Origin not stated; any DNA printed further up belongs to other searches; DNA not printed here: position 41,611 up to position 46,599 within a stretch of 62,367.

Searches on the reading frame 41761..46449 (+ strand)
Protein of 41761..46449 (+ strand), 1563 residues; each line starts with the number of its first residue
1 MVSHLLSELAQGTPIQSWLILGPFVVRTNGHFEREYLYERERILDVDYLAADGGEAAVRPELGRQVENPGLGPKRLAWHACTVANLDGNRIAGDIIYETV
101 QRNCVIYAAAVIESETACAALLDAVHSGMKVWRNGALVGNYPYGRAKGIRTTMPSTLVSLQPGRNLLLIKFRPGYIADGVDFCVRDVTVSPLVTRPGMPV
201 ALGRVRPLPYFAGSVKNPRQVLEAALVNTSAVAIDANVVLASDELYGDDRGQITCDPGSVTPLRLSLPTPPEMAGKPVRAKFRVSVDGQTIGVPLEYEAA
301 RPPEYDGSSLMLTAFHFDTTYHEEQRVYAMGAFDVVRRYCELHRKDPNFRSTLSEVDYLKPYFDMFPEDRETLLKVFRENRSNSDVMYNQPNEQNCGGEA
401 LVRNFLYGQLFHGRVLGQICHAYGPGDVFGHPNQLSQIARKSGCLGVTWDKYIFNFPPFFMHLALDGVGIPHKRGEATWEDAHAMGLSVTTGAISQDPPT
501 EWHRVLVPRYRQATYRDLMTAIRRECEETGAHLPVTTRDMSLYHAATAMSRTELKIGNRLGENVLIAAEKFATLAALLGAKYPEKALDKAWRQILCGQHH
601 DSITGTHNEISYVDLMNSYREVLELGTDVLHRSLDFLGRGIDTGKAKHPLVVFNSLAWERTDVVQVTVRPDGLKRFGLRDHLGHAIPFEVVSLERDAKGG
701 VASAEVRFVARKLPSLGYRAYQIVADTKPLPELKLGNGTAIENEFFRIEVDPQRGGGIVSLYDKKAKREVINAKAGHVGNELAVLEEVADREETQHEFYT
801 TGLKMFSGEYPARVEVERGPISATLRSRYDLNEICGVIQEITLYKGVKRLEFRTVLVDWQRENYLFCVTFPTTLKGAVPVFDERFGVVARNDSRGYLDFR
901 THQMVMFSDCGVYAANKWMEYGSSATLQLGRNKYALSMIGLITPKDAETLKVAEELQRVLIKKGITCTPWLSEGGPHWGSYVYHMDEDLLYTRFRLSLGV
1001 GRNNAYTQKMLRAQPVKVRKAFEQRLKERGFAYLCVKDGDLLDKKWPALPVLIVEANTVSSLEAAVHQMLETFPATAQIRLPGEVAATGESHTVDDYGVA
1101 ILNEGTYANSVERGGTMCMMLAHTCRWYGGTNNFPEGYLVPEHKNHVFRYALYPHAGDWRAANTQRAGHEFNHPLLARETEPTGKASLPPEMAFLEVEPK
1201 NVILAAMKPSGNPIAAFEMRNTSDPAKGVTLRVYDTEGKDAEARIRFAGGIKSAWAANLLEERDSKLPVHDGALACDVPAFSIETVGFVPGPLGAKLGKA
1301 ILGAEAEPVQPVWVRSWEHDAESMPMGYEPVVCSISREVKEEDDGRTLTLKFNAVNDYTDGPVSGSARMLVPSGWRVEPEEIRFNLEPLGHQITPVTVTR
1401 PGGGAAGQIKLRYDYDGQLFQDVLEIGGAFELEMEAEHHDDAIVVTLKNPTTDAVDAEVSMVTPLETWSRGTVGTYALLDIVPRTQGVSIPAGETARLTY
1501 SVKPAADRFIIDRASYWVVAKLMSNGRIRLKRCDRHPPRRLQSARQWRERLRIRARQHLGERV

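Call 82: search_protein_families(library=pfam, proteins=[window:41761-46449:+], max_evalue=0.00001)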
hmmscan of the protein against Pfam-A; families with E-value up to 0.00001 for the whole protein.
window:41761-46449:+ (1563 aa): 4 families
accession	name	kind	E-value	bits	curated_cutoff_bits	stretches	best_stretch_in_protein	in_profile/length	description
PF07748.19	Glyco_hydro_38C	-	2e-16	61.3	25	1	741-892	1-146/206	Glycosyl hydrolases family 38 C-terminal domain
PF09261.16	Alpha-mann_mid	-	2.7e-16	59.8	31.1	1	543-635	2-94/96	Alpha mannosidase middle domain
PF01074.27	Glyco_hydro_38N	-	6.4e-14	52.4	25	1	315-455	8-149/270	Glycosyl hydrolases family 38 N-terminal domain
PF10633.15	NPCBM_assoc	-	7.1e-07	29.8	24.4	0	1344-1412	3-72/78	NPCBM-associated, NEW3 domain of alpha-galactosidase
